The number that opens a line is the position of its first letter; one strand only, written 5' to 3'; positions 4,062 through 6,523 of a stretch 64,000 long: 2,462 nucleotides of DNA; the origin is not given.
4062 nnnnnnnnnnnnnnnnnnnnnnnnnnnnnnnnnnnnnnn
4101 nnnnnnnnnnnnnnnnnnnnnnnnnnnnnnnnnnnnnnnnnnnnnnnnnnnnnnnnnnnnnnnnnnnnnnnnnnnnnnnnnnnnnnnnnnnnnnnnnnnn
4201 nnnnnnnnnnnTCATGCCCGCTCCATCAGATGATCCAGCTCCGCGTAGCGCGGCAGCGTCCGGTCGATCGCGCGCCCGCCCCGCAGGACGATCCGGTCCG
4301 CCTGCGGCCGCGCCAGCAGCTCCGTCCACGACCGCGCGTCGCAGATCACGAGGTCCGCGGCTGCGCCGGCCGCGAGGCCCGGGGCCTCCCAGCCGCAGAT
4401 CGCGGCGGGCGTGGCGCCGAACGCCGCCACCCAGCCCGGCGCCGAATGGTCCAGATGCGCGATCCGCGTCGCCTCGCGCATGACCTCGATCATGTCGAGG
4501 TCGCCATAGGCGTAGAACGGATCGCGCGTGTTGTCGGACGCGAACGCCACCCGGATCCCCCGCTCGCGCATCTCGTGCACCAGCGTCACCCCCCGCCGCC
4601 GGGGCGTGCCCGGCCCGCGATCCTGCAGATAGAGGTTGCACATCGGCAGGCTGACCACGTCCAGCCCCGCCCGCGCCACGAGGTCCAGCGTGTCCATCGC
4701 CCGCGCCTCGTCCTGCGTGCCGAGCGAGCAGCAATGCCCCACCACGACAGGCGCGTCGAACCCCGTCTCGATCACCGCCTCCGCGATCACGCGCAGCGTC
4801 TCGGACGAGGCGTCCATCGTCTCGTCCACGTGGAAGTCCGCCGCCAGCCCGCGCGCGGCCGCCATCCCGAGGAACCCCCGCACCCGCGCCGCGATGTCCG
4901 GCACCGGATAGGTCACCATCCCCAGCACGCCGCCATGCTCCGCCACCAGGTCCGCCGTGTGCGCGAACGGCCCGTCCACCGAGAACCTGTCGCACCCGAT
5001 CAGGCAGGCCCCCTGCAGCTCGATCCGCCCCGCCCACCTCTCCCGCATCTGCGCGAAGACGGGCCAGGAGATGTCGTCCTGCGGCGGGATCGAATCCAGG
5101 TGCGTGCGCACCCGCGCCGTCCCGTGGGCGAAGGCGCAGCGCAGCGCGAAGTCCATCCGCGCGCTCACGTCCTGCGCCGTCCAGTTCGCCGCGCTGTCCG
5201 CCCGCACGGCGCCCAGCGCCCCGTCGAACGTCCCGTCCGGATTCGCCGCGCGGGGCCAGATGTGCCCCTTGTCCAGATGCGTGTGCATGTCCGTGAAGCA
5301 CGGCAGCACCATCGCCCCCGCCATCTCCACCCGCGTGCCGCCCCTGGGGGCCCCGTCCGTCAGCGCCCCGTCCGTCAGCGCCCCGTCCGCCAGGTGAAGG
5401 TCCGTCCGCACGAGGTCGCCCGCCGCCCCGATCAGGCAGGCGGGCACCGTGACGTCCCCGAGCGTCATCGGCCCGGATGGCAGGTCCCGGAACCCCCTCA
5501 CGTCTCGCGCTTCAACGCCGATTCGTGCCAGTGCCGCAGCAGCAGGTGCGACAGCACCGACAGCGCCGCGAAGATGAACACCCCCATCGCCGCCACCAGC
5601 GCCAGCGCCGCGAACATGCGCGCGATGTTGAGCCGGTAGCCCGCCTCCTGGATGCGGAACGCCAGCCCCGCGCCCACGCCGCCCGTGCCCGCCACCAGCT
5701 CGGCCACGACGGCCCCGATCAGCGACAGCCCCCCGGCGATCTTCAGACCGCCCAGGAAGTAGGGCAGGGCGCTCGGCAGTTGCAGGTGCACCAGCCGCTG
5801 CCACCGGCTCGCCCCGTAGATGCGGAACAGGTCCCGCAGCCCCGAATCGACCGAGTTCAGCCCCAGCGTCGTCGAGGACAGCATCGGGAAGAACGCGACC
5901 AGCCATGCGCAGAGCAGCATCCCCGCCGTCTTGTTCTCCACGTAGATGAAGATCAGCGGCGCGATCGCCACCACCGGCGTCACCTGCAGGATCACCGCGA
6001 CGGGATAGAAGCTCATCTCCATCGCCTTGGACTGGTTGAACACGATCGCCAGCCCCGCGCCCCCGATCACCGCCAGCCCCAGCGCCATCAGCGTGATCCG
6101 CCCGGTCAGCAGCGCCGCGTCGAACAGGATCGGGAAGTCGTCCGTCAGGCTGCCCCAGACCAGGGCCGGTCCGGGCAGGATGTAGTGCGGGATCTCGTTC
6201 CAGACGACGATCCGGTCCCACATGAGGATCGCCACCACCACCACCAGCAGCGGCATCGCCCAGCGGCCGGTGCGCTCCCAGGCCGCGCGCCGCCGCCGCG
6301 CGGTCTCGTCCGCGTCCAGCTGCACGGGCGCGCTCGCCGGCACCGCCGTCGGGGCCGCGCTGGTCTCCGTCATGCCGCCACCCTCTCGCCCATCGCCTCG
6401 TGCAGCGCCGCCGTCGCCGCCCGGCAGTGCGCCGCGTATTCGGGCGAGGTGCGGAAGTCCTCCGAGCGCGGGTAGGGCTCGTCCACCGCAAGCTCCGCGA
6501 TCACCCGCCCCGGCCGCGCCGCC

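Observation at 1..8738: Putative N-heterocycle (creatinine/pyrimidine-like) catabolic island with its own ABC importer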

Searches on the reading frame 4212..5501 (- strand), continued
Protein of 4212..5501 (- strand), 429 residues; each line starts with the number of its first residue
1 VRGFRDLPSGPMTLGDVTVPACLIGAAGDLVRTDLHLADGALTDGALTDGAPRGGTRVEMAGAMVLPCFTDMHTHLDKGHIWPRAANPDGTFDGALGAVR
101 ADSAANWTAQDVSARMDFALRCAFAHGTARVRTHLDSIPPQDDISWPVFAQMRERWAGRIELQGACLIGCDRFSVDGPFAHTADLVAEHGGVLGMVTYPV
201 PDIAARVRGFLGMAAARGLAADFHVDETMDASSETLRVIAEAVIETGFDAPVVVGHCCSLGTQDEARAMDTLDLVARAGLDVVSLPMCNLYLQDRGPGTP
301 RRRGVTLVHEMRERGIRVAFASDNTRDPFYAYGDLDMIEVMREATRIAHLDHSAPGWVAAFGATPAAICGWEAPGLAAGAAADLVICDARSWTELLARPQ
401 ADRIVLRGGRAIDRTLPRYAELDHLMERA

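Call 35: search_solved_structures(query=L001:11245-12657:+, max_evalue=0.01)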
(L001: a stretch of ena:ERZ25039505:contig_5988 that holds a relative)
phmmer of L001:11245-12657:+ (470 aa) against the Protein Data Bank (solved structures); distinct sequences matched with E-value up to 0.01: 11.
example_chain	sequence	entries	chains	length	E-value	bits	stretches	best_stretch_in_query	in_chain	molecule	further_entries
6v42_A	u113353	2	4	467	3.1e-167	560.2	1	12-468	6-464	FAD/FMN-containing dehydrogenase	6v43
9qgz_A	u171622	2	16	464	6e-13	51.5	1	55-245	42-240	Glycolate oxidase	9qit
8jdb_A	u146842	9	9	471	3.4e-11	45.7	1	53-217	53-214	Probable D-lactate dehydrogenase, mitochondrial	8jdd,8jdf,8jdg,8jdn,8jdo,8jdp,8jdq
8jdc_A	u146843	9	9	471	3.4e-11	45.7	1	53-217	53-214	Probable D-lactate dehydrogenase, mitochondrial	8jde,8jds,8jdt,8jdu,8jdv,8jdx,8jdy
7qh2_C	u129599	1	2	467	6.8e-11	44.8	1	56-243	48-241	Lactate dehydrogenase (NAD(+),ferredoxin) subunit LctD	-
6lpn_A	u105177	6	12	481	8.3e-10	41.2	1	55-261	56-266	D-2-hydroxyglutarate dehydrogenase, mitochondrial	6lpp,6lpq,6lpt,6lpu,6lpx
3pm9_A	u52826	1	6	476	9.2e-08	34.4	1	52-262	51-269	Putative oxidoreductase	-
6c80_A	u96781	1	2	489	1.2e-05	27.5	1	57-245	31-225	cytokinin oxidase LuCKX1.1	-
9gov_A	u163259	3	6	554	0.00016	23.7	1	40-128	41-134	4-Allyl syringol oxidase from Streptomyces cavernae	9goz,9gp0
1hsk_A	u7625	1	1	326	0.0034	19.4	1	49-216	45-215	UDP-N-ACETYLENOLPYRUVOYLGLUCOSAMINE REDUCTASE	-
3tx1_A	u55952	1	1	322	0.0091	18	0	50-163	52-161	UDP-N-acetylenolpyruvoylglucosamine reductase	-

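Call 38: search_solved_structures(query=L001:11245-12657:+, max_evalue=1e-50, show_alignments=1)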
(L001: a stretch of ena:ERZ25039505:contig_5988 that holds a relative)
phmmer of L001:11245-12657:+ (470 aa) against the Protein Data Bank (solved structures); distinct sequences matched with E-value up to 1e-50: 1.
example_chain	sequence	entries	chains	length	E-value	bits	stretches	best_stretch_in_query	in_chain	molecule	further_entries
6v42_A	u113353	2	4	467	3.1e-167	560.2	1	12-468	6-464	FAD/FMN-containing dehydrogenase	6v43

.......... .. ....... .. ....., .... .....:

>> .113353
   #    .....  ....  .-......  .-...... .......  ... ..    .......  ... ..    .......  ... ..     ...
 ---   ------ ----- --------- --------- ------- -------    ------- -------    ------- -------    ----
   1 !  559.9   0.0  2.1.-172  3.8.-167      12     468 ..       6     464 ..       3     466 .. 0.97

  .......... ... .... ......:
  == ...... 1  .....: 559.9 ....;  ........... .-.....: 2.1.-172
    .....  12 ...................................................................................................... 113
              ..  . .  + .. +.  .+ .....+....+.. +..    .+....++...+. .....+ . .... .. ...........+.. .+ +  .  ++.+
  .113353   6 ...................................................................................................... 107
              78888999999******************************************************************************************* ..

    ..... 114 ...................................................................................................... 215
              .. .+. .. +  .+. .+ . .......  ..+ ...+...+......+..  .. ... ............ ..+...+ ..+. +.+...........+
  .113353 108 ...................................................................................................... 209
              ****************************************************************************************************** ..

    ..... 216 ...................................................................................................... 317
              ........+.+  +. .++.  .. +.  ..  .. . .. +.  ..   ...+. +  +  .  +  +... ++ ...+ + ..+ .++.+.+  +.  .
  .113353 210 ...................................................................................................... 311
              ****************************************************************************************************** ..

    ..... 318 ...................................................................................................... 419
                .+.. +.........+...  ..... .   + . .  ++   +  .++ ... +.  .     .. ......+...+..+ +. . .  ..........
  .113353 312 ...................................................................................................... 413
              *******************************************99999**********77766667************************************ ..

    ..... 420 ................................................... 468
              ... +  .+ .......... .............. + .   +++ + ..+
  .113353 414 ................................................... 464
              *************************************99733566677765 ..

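Call 75: search_solved_structures(query=L001:14754-15545:+, max_evalue=0.00001, show_alignments=3)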
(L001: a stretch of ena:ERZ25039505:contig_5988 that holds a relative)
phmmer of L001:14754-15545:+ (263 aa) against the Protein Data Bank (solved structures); distinct sequences matched with E-value up to 0.00001: 8.
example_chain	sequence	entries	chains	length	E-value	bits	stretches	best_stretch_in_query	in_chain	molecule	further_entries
3a6e_A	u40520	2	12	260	9.5e-10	41.7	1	23-189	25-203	Creatinine amidohydrolase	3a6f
3a6j_A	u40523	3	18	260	4.2e-09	39.6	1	23-189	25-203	Creatinine amidohydrolase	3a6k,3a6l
1j2t_A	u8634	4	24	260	4.2e-09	39.6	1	23-189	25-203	creatinine amidohydrolase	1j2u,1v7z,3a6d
1q3k_A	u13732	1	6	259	4.3e-09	39.6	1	23-186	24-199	creatininase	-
3a6h_A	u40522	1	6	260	1.5e-08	37.9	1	23-189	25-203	Creatinine amidohydrolase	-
3a6g_A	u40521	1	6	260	2.2e-08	37.3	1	23-189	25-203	Creatinine amidohydrolase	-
3lub_A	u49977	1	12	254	1.5e-06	31.3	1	23-248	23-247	Putative creatinine amidohydrolase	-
3no4_A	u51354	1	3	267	8.1e-06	28.9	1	24-128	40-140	creatinine amidohydrolase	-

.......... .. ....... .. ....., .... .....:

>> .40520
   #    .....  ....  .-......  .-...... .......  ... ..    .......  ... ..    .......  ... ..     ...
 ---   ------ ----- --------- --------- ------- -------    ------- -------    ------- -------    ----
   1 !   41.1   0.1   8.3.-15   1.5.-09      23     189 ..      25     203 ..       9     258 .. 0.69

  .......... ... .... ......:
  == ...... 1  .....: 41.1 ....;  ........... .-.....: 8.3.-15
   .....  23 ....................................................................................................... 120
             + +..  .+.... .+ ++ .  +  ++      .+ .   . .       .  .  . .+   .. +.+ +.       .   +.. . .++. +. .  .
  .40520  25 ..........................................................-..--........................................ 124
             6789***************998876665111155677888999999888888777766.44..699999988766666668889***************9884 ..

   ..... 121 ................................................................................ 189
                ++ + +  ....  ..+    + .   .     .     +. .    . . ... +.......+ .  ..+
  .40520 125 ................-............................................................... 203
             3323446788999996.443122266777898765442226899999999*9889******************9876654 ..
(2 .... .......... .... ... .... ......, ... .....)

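Call 78: search_solved_structures(query=A1, max_evalue=1e-10, show_alignments=2)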
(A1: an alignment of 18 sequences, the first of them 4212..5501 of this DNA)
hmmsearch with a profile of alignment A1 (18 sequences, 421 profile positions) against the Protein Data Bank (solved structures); distinct sequences matched with E-value up to 1e-10: 13.
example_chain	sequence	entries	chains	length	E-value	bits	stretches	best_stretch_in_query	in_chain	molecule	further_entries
3o7u_A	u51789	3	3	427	1.4e-40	142.5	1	33-411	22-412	Cytosine deaminase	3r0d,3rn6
1k6w_A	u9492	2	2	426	1.4e-40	142.5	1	33-411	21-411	Cytosine Deaminase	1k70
1r9z_A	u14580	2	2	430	1.9e-40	142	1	33-411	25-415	Cytosine deaminase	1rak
1r9y_A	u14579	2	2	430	2.1e-40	141.9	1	33-411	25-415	Cytosine deaminase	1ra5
1r9x_A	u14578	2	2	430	2.9e-40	141.4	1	33-411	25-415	Cytosine deaminase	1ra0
3g77_A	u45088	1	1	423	1.3e-39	139.3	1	33-411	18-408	Cytosine deaminase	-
4r7w_A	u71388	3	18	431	1.8e-39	138.8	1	38-404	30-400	Cytosine deaminase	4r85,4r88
6nbo_A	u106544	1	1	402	1.4e-22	83.2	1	44-406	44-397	N-isopropylammelide isopropylaminohydrolase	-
2qt3_A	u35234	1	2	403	5.6e-17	64.7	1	38-404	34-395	N-isopropylammelide isopropyl amidohydrolase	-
4cqb_A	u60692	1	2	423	6.6e-17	64.5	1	38-404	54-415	N-ISOPROPYLAMMELIDE ISOPROPYL AMIDOHYDROLASE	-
4cqc_A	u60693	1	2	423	8.7e-17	64.1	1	38-404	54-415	N-ISOPROPYLAMMELIDE ISOPROPYL AMIDOHYDROLASE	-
5akq_A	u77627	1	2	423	4.4e-16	61.8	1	38-404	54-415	N-ISOPROPYLAMMELIDE ISOPROPYL AMIDOHYDROLASE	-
4cqd_A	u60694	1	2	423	9e-16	60.7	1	38-404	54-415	N-ISOPROPYLAMMELIDE ISOPROPYL AMIDOHYDROLASE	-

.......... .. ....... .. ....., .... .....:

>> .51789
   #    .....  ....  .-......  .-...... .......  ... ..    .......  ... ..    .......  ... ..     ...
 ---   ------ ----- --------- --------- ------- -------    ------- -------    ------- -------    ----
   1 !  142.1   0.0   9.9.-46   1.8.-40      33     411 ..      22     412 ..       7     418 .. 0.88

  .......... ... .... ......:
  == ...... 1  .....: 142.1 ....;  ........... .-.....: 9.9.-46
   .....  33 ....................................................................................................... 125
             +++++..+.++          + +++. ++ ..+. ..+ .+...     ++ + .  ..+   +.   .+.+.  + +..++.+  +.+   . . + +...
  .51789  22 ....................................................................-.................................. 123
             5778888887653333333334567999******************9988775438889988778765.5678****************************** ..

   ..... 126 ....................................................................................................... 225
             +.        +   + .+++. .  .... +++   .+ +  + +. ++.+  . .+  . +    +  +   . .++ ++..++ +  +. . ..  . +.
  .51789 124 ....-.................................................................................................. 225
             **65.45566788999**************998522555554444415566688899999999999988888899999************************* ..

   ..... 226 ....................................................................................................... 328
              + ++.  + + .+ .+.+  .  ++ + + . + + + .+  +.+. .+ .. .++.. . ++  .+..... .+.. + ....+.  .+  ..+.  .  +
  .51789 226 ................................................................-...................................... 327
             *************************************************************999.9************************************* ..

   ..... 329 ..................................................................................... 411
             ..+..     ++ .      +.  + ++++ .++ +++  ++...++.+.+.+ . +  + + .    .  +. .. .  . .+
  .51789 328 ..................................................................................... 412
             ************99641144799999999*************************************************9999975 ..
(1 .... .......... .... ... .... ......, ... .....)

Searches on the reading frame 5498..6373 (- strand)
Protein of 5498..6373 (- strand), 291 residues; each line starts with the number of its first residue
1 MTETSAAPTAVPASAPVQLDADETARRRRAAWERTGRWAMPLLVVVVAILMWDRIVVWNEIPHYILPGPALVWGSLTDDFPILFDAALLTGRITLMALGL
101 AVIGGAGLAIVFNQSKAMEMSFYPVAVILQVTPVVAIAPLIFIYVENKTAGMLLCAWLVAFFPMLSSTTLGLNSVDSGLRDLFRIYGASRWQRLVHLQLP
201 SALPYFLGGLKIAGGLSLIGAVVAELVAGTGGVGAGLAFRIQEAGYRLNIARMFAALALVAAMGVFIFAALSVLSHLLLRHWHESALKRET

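Call 10: search_protein_families(library=pfam, proteins=[window:5498-6373:-])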
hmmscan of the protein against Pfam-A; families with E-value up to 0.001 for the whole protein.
window:5498-6373:- (291 aa): 1 family
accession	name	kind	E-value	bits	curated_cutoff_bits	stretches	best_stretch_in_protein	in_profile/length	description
PF00528.27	BPD_transp_1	-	5.8e-22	78.7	26.4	1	103-276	3-172/184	Binding-protein-dependent transport system inner membrane component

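Call 11: search_protein_families(library=ncbifam, proteins=[window:5498-6373:-])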
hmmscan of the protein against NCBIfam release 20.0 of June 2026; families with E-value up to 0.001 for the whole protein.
window:5498-6373:- (291 aa): 7 families
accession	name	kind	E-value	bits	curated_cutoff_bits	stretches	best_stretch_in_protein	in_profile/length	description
TIGR01183.1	ntrB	equivalog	5.5e-17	62.1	209.05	1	98-266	30-194/202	nitrate ABC transporter permease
NF007545.0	PRK10160.1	equivalog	8.2e-16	58.2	342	1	19-283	5-271/275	taurine ABC transporter permease TauC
NF040733.1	ABC_perm_U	equivalog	1.1e-13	51.2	295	1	43-280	13-247/251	ABC transporter permease subunit SaoP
NF008470.0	PRK11365.1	equivalog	6e-11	42.2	347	1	37-283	14-253/263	aliphatic sulfonate ABC transporter permease SsuC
TIGR03416.1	ABC_choXWV_perm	equivalog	2.2e-08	33.9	363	1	89-243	90-243/267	choline ABC transporter permease subunit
NF008196.0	PRK10952.1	equivalog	1.7e-07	30.4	439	1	85-270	144-319/356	glycine betaine/L-proline ABC transporter permease ProW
NF006939.0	PRK09421.1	equivalog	0.00013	21.5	262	1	149-253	93-202/230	molybdate ABC transporter permease subunit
